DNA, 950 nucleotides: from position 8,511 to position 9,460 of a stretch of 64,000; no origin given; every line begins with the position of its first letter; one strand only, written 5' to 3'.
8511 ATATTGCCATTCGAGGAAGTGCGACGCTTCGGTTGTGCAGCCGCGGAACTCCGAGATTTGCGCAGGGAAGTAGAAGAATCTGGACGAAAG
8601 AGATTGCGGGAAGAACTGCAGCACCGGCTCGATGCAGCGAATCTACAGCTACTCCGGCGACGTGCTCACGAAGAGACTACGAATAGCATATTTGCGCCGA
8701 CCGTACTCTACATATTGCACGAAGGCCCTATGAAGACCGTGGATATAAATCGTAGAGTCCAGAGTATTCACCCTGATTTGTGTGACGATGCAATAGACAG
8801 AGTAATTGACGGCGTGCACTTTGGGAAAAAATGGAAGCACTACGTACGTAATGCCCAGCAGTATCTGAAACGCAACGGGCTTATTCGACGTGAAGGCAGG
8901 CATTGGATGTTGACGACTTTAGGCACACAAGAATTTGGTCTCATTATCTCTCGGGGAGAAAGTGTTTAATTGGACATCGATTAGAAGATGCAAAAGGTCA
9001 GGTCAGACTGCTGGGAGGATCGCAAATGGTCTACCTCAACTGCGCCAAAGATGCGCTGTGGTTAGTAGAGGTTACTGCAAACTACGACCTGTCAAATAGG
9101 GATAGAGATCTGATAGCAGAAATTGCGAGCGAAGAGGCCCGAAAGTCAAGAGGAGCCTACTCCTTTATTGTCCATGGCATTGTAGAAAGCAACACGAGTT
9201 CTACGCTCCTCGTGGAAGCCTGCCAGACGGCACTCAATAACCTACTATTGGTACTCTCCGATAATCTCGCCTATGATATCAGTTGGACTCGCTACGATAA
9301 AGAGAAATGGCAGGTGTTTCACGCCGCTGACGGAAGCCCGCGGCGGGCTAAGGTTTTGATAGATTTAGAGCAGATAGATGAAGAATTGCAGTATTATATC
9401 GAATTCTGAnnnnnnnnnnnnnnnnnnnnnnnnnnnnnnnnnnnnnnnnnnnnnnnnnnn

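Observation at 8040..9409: Low-GC two-gene cassette (single-HKD PLD nuclease fused to an Mrr_N-like winged helix, plus an unknown 127-aa partner) between dnaE and hisD: candidate undescribed defence or toxin module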

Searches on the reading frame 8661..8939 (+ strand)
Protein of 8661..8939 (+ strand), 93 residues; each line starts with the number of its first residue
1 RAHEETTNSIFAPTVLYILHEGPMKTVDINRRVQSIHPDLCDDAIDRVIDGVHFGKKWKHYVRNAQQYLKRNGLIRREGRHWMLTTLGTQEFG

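Call 58: search_solved_structures(query=A4, max_evalue=10, show_alignments=4)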
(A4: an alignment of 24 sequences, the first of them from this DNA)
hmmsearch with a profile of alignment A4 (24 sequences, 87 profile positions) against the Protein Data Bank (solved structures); distinct sequences matched with E-value up to 10: 2.
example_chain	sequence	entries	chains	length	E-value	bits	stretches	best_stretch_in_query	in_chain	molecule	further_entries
8ada_A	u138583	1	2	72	0.081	16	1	23-68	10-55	Uncharacterized protein Rv2667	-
7koe_C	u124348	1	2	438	1.7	11.8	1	23-76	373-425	Electron transfer flavoprotein-quinone oxidoreductase FixC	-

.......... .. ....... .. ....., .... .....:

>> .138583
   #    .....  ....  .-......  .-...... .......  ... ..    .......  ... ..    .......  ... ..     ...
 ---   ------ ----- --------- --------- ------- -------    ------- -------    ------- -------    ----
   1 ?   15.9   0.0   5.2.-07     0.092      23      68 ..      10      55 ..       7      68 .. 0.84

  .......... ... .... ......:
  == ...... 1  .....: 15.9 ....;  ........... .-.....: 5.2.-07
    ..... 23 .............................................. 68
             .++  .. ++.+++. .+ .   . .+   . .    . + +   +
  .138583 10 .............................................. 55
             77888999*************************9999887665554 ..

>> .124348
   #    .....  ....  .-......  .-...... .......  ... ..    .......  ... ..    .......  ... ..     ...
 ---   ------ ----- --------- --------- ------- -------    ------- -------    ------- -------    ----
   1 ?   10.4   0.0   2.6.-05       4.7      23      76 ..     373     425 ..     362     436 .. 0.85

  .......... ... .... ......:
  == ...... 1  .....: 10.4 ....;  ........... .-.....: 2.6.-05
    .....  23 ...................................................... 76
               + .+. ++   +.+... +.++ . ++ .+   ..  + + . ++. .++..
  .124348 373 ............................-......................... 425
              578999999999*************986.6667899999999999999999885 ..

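Call 85: search_protein_representatives(protein=window:8661-8939:+)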
Query: 93 residues. Proteins with E-value up to 0.001 (for the whole library): 270; up to 1e-10: 195; up to 1e-30: 1. The best 150 are listed.
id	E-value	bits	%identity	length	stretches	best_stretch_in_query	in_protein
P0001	9.7e-58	208.4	100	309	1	1-93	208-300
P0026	1.3e-30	121.5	68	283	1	6-84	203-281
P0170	7.6e-28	112.6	62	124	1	2-85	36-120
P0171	7.9e-28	112.6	65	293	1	1-83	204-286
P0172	1.3e-27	111.9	60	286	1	5-86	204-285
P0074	2.0e-27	111.3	58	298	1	1-85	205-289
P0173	5.0e-27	110.0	55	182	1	1-84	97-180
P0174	6.2e-27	109.7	62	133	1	5-83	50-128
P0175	8.1e-27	109.4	56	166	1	1-85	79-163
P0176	6.3e-26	106.5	51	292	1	2-85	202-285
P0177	7.5e-26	106.3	60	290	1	1-84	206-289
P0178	1.1e-25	105.8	61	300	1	2-84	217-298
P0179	1.1e-25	105.7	57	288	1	3-86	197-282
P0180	1.8e-25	105.0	62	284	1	8-84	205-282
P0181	5.8e-25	103.4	58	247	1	5-84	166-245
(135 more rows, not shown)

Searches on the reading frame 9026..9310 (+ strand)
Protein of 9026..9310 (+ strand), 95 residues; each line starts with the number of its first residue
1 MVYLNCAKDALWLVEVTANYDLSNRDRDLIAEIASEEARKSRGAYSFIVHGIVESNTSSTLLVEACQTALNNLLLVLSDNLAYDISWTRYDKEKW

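Call 35: find_homologous_proteins(query=A3, max_evalue=0.001)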
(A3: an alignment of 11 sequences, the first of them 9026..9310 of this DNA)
Query A3 (11 sequences) (95 aa, profile of the alignment): 37 proteins with E <= 0.001 among 281 candidates.
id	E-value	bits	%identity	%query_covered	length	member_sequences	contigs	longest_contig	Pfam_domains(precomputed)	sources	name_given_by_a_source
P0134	1.7e-40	155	51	88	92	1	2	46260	-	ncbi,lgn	-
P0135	1.8e-39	151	45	91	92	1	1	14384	-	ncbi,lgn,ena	-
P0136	1.3e-38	149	46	87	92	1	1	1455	-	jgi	-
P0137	8.6e-38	146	36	89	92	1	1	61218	-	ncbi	ncbi:MAG: hypothetical protein QXS02_00185 [Candidatus Thermoplasmatota archaeon]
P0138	2.3e-37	145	49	95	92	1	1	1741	-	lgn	-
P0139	3.7e-37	144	46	85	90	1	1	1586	-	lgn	-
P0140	9.1e-37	143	51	91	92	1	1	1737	-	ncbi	-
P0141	1.7e-36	142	45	97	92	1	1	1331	-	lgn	-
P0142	2.7e-36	141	46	95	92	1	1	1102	-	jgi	jgi:hypothetical protein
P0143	1.2e-35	139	46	78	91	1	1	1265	-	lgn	-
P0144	1.8e-35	138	47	93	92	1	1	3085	-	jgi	jgi:hypothetical protein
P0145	1.8e-35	138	47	78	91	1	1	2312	-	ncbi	-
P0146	3.1e-35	138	52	89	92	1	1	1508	-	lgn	-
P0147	1.0e-34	136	49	84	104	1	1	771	-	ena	-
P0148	1.4e-34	136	44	83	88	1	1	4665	-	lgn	-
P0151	3.4e-33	131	39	88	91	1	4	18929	-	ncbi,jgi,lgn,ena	-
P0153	1.5e-32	129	44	94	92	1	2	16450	-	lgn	-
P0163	5.2e-28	115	30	81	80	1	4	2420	-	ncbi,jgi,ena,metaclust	metaclust:\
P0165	1.6e-26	110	46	83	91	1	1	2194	-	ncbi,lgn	-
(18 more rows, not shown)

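Call 36: find_encoding_contigs(protein=P0135, flank=5000, max_places=2)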
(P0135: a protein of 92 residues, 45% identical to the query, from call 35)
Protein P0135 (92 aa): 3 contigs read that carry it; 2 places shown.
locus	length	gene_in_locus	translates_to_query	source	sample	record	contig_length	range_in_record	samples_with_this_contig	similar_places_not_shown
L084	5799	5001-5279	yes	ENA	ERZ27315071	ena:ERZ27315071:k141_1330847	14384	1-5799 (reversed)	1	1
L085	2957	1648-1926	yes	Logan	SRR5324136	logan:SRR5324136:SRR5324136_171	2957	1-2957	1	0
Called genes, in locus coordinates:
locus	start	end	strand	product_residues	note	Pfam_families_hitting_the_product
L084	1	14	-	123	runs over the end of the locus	PF18936:DUF5684 (weak)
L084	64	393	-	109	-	-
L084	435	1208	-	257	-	PF00106:adh_short, PF08659:KR, PF13561:adh_short_C2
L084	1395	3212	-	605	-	PF02771:Acyl-CoA_dh_N (weak), PF02770:Acyl-CoA_dh_M, PF00441:Acyl-CoA_dh_1, PF22924:ACOX_C_alpha1 (weak), PF12806:Acyl-CoA_dh_C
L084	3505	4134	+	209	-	PF01555:N6_N4_Mtase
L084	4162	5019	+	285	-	PF13091:PLDc_2, PF00614:PLDc (weak)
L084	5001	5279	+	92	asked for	-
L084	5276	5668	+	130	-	-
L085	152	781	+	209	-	PF01555:N6_N4_Mtase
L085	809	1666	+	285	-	PF13091:PLDc_2, PF00614:PLDc (weak)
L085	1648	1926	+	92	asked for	-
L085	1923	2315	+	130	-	-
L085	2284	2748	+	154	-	PF13432:TPR_16, PF13414:TPR_11 (weak), PF13431:TPR_17 (weak), PF00515:TPR_1, PF07719:TPR_2, PF13181:TPR_8, PF13424:TPR_12 (weak), PF13414:TPR_11, +6 more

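Call 37: find_encoding_contigs(protein=P0151, flank=5000, max_places=3)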
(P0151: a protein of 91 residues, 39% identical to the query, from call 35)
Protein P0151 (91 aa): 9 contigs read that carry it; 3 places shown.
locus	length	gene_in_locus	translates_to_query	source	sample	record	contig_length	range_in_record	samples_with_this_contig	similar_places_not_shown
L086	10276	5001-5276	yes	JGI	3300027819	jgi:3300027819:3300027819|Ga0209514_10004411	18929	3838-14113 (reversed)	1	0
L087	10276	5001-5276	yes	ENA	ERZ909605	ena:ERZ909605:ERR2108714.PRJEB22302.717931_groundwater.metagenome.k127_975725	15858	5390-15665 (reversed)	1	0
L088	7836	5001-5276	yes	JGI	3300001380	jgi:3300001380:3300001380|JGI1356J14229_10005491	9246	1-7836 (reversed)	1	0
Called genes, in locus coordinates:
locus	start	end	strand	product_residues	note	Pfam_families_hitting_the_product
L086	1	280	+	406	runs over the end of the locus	PF03453:MoeA_N, PF00994:MoCF_biosynth, PF03454:MoeA_C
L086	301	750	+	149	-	PF01967:MoaC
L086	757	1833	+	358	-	PF03473:MOSC, PF13344:Hydrolase_6 (faint), PF00702:Hydrolase, PF08282:Hydrolase_3 (faint), PF12689:Acid_PPase (faint), PF12710:HAD, PF13419:HAD_2, PF13242:Hydrolase_like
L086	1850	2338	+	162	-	PF00994:MoCF_biosynth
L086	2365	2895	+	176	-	PF14512:TM1586_NiRdase, PF00881:Nitroreductase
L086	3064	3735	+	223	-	-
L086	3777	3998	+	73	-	-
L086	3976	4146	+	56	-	-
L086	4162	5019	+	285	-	PF13091:PLDc_2, PF00614:PLDc (weak)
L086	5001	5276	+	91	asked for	-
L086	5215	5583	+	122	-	-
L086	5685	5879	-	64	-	PF13384:HTH_23 (weak), PF01381:HTH_3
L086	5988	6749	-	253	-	PF00106:adh_short, PF08659:KR, PF23441:SDR, PF13561:adh_short_C2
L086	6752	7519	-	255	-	PF01261:AP_endonuc_2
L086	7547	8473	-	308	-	PF04909:Amidohydro_2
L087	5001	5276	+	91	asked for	-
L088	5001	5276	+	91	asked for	-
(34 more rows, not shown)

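Call 38: find_encoding_contigs(protein=P0153, flank=5000, max_places=2)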
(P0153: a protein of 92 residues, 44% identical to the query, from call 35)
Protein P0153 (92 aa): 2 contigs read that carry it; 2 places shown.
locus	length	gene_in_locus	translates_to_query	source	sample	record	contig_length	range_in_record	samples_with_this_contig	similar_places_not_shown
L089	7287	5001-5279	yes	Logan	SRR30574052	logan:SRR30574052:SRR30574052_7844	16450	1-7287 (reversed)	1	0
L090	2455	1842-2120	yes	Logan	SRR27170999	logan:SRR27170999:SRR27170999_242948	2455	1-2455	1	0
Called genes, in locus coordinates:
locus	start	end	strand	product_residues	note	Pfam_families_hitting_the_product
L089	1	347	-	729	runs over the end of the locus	PF14559:TPR_19 (faint), PF25058:ARM_TT21 (faint), PF01637:ATPase_2 (weak), PF13191:AAA_16 (weak), PF13401:AAA_22 (weak), PF13432:TPR_16, PF07719:TPR_2 (weak), PF13176:TPR_7 (weak), +6 more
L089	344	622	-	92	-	-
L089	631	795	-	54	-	-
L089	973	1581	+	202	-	PF13191:AAA_16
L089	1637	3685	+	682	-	PF13620:CarboxypepD_reg (faint)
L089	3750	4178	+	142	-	-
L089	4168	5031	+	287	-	PF13091:PLDc_2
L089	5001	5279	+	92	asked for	-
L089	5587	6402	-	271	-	PF01513:NAD_kinase, PF20143:NAD_kinase_C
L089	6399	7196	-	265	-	PF00459:Inositol_P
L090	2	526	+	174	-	?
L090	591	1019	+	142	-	-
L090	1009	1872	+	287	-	PF13091:PLDc_2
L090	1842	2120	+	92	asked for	-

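Call 69: list_cluster_members(proteins=[P0140, P0145, P0165, P0135, P0134, P0151, P0163])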
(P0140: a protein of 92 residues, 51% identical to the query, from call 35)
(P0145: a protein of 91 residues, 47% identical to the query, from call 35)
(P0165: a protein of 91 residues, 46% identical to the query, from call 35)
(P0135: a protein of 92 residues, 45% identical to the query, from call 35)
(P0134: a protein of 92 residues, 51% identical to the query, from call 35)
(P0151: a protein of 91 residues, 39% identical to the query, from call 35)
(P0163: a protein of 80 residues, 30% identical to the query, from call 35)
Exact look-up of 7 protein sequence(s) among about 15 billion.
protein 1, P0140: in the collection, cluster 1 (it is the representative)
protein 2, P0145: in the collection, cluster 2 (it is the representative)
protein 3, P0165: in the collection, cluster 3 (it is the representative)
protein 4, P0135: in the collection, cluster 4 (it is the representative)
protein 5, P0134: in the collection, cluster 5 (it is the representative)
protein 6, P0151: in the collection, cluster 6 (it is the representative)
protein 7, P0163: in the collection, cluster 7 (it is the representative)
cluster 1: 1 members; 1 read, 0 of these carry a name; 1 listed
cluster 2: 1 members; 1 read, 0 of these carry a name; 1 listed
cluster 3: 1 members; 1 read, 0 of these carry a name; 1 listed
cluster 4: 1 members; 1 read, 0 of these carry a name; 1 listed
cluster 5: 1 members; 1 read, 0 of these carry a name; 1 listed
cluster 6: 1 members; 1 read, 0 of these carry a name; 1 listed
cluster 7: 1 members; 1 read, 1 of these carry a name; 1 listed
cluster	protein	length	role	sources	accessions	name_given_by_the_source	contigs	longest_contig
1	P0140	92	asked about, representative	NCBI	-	-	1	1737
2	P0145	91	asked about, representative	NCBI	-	-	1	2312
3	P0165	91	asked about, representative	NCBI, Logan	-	-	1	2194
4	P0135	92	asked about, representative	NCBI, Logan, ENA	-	-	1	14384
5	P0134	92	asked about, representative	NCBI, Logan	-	-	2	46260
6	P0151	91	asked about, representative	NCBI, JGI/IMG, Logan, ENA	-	-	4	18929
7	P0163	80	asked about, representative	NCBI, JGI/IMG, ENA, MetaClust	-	\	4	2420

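Call 70: find_encoding_contigs(protein=P0145, flank=3000, max_places=2)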
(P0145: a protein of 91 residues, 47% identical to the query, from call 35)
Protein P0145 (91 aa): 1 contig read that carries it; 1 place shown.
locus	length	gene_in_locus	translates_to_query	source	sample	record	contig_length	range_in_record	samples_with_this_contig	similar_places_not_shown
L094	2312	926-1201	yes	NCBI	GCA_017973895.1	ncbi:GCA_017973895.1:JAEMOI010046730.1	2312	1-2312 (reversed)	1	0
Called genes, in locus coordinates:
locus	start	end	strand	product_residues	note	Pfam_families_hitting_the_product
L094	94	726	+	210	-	-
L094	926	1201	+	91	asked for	-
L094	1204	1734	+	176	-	-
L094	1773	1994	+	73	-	-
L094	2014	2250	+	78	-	-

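Call 71: find_encoding_contigs(protein=P0140, flank=3000, max_places=2)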
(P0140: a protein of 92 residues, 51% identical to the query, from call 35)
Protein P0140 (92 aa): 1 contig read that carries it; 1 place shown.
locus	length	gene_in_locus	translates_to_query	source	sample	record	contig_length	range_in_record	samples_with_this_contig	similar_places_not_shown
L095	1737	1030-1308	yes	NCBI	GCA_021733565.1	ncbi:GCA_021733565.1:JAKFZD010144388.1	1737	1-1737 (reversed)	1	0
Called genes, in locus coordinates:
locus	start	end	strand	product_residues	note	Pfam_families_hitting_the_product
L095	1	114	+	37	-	?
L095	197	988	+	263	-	PF09019:EcoRII-C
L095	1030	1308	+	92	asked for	-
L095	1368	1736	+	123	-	?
